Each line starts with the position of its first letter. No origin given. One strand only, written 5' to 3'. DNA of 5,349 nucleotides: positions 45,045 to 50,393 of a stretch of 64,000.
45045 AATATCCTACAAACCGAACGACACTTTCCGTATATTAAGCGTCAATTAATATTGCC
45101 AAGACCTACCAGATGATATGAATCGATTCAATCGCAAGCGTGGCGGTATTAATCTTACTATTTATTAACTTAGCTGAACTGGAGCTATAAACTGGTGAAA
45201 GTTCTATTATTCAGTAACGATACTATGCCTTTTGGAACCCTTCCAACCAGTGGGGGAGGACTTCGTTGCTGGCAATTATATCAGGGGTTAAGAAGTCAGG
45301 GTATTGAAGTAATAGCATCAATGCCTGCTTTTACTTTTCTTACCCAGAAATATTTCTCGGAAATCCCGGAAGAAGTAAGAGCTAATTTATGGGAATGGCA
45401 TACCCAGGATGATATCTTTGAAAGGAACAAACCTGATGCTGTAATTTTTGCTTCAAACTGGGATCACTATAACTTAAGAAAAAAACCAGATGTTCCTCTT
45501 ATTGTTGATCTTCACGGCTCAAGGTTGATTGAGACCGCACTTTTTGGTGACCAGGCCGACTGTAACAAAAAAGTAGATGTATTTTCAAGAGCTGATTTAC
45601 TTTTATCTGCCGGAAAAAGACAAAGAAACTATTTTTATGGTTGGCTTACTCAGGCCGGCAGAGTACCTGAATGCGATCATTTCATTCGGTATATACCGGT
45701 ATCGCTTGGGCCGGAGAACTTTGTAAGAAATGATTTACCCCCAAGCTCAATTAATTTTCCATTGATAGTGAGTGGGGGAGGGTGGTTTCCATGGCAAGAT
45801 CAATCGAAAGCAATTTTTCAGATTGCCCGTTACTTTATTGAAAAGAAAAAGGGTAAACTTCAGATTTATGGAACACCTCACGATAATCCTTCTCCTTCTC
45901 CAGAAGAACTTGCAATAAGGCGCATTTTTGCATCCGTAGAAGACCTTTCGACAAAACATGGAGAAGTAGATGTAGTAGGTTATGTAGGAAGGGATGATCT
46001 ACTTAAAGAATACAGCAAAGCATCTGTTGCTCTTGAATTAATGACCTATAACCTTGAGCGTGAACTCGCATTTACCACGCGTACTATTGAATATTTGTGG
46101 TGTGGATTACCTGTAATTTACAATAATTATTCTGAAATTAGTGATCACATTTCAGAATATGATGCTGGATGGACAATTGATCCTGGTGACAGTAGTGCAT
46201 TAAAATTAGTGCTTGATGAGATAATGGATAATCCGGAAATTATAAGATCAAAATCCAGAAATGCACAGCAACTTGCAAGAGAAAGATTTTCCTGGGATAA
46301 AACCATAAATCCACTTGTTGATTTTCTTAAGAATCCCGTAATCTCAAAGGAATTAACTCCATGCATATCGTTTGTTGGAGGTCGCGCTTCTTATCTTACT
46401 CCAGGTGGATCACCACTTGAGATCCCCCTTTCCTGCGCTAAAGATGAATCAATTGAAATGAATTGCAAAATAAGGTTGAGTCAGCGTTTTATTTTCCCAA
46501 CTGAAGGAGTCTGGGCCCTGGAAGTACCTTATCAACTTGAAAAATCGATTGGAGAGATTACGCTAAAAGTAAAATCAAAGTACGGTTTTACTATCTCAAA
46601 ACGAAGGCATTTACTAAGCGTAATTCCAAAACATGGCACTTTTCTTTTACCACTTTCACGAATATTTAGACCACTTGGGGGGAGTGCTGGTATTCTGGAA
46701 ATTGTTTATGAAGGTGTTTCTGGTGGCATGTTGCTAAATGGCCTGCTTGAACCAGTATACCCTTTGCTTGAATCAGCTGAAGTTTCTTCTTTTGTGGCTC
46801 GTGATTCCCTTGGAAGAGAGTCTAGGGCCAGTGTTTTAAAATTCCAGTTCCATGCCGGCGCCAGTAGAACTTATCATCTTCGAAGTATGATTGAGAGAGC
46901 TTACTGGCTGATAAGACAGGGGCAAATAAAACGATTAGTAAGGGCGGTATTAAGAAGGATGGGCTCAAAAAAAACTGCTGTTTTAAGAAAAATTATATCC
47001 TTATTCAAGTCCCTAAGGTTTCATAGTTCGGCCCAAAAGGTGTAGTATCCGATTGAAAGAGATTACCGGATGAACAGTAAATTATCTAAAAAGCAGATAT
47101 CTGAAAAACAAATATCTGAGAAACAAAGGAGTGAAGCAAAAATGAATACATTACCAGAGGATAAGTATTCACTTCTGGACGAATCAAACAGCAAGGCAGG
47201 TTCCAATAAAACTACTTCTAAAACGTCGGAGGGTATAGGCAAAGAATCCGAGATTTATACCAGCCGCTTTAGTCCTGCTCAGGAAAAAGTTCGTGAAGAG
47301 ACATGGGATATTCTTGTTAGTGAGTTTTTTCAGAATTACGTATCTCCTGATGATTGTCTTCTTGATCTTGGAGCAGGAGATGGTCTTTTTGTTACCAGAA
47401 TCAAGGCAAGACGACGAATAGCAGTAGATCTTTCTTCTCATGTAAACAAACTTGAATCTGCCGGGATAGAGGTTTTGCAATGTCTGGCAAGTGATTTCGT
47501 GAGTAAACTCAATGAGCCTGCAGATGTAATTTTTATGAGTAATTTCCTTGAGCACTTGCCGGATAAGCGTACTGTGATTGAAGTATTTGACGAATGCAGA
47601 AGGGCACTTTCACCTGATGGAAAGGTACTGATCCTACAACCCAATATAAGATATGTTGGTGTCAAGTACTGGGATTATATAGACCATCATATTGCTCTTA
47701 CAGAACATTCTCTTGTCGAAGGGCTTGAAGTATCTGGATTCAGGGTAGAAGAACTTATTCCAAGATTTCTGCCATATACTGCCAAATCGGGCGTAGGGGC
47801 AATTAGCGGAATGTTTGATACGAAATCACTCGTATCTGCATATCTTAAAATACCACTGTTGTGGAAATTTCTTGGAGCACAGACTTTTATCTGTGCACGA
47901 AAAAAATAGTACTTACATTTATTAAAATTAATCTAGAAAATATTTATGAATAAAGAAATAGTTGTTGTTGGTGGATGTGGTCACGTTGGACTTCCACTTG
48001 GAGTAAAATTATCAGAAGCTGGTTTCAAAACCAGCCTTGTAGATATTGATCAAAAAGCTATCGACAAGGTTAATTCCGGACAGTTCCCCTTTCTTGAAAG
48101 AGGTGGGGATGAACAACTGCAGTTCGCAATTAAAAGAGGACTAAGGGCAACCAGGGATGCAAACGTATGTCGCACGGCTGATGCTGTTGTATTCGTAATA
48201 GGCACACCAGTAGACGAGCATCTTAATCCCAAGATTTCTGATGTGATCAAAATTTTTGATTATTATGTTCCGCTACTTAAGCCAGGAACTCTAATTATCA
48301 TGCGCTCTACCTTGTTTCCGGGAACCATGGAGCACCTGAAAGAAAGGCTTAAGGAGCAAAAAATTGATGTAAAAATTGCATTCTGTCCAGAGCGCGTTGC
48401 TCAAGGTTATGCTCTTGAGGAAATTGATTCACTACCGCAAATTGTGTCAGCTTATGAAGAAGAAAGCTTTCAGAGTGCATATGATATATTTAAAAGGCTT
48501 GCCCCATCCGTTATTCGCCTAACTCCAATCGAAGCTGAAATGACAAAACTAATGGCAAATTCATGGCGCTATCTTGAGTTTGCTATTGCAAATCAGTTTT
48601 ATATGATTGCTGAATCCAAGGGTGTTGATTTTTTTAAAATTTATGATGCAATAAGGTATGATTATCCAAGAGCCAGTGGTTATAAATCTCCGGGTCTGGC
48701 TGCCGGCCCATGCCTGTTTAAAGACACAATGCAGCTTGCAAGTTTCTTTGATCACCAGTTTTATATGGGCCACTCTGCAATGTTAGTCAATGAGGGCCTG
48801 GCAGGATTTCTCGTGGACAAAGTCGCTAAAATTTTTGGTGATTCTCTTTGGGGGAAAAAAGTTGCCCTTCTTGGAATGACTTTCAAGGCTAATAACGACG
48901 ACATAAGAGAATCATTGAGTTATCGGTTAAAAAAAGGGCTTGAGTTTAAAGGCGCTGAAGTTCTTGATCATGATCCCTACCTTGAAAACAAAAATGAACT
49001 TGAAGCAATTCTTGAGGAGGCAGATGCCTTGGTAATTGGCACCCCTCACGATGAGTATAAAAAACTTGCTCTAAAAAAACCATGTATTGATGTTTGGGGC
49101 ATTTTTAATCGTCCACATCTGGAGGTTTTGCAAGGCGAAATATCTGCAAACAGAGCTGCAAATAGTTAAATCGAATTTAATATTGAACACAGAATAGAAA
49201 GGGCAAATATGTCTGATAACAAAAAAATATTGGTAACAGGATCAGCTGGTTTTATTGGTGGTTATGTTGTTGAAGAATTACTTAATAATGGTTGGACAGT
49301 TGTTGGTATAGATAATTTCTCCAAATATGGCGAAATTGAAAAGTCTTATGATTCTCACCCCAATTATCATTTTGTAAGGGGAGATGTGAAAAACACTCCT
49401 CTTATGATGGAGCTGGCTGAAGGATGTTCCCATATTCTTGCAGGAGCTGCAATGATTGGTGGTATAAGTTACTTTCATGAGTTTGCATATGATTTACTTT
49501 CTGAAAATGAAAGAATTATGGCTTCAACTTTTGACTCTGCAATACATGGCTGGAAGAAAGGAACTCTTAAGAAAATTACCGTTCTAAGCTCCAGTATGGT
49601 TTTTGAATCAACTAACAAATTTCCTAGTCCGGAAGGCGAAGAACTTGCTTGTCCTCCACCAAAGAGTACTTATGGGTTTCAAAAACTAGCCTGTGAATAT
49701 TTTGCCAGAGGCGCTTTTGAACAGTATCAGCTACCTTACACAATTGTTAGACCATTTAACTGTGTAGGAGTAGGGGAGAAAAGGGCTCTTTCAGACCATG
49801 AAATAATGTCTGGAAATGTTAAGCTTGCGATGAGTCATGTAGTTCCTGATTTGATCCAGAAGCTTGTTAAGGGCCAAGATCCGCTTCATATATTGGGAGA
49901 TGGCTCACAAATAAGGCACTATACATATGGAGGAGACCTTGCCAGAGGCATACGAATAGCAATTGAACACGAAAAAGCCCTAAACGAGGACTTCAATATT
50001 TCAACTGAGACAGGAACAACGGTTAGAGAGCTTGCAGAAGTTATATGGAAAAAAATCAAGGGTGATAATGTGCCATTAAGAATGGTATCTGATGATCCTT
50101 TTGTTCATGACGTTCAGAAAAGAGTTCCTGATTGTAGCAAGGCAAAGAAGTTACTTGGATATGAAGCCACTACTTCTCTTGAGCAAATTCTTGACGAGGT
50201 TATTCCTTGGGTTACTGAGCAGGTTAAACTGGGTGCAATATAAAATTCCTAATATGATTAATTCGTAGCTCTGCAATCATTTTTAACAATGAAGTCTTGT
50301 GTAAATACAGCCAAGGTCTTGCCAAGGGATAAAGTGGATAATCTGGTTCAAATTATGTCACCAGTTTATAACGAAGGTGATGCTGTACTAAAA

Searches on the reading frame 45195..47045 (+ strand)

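Call 55: search_protein_families(library=pfam, proteins=[window:45195-47045:+], max_evalue=0.0001)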
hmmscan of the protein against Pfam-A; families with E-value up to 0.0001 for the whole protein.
window:45195-47045:+ (616 aa): 3 families
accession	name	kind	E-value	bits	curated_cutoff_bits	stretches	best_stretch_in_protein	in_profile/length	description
PF00534.26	Glycos_transf_1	-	7.4e-09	35.8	26.4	1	257-358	74-170/172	Glycosyl transferases group 1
PF13524.12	Glyco_trans_1_2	-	5.5e-08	33.3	25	1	254-374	27-142/144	Glycosyl transferase-like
PF13692.12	Glyco_trans_1_4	-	7.1e-07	30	27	1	220-344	34-140/142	Glycosyl transferases group 1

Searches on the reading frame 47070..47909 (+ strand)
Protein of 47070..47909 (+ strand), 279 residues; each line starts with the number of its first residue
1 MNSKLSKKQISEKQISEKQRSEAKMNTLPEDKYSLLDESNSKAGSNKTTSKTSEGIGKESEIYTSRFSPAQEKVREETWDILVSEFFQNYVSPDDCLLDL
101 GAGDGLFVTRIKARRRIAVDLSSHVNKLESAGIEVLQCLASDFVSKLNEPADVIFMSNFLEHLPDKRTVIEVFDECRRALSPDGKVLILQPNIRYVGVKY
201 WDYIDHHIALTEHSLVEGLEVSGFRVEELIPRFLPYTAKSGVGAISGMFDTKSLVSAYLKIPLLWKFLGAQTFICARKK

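Call 55: search_protein_families(library=pfam, proteins=[window:47070-47909:+], max_evalue=0.0001)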
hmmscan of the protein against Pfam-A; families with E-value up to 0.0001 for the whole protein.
window:47070-47909:+ (279 aa): 6 families
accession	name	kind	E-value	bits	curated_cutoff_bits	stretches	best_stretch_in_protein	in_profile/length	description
PF13489.12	Methyltransf_23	-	3.7e-12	46.7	27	1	79-228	9-163/164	Methyltransferase domain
PF08242.18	Methyltransf_12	-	1.4e-08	35.8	30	1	98-185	1-97/98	Methyltransferase domain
PF08241.18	Methyltransf_11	-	4.7e-08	34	21.2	1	98-188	1-95/95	Methyltransferase domain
PF13649.12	Methyltransf_25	-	2.1e-06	28.8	27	1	98-184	2-97/97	Methyltransferase domain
PF05891.18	Methyltransf_PK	-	6.1e-05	23.1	27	0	97-225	59-195/218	AdoMet dependent proline di-methyltransferase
PF00891.24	Methyltransf_2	-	6.5e-05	22.8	22.3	1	67-189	35-165/210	O-methyltransferase domain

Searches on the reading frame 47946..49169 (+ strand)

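Call 55: search_protein_families(library=pfam, proteins=[window:47946-49169:+], max_evalue=0.0001)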
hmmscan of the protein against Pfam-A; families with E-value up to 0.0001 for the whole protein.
window:47946-49169:+ (407 aa): 4 families
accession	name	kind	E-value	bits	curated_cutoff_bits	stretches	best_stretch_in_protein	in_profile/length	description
PF03721.20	UDPG_MGDP_dh_N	-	4.9e-31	108.2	27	1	5-175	3-180/187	UDP-glucose/GDP-mannose dehydrogenase family, NAD binding domain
PF03720.21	UDPG_MGDP_dh_C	-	8.6e-16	58.6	30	1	307-385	1-99/103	UDP-glucose/GDP-mannose dehydrogenase family, UDP binding domain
PF00984.24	UDPG_MGDP_dh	-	8.1e-12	45.5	25.4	1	196-271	2-78/94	UDP-glucose/GDP-mannose dehydrogenase family, central domain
PF03446.21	NAD_binding_2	-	7.9e-05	23.2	21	0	10-142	6-114/161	NAD binding domain of 6-phosphogluconate dehydrogenase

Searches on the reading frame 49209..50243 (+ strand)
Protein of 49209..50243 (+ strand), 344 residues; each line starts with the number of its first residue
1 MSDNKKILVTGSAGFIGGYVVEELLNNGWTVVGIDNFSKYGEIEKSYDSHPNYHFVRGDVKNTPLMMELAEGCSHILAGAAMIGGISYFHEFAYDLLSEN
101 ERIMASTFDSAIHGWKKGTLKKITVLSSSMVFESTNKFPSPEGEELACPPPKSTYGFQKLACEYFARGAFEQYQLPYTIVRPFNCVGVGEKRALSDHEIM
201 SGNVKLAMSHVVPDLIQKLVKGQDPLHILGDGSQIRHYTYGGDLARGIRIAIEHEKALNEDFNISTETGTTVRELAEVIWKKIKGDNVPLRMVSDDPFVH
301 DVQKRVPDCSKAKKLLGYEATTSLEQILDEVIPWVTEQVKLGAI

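Call 55: search_protein_families(library=pfam, proteins=[window:49209-50243:+], max_evalue=0.0001)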
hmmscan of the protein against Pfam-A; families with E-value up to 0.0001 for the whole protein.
window:49209-50243:+ (344 aa): 5 families
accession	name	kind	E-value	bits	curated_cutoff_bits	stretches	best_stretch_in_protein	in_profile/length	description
PF01370.27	Epimerase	-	4.3e-37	128.2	20.9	1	7-264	1-239/240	NAD dependent epimerase/dehydratase family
PF16363.11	GDP_Man_Dehyd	-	7.5e-31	108.2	27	1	8-330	1-331/332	GDP-mannose 4,6 dehydratase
PF07993.18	NAD_binding_4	-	4.3e-06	26.5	20.1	0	148-189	170-211/258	Male sterility protein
PF01073.25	3Beta_HSD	-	9.9e-06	25.2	22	1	8-83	1-77/280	3-beta hydroxysteroid dehydrogenase/isomerase family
PF04321.23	RmlD_sub_bind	-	3.2e-05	23.6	27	0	216-301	163-249/287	RmlD substrate binding domain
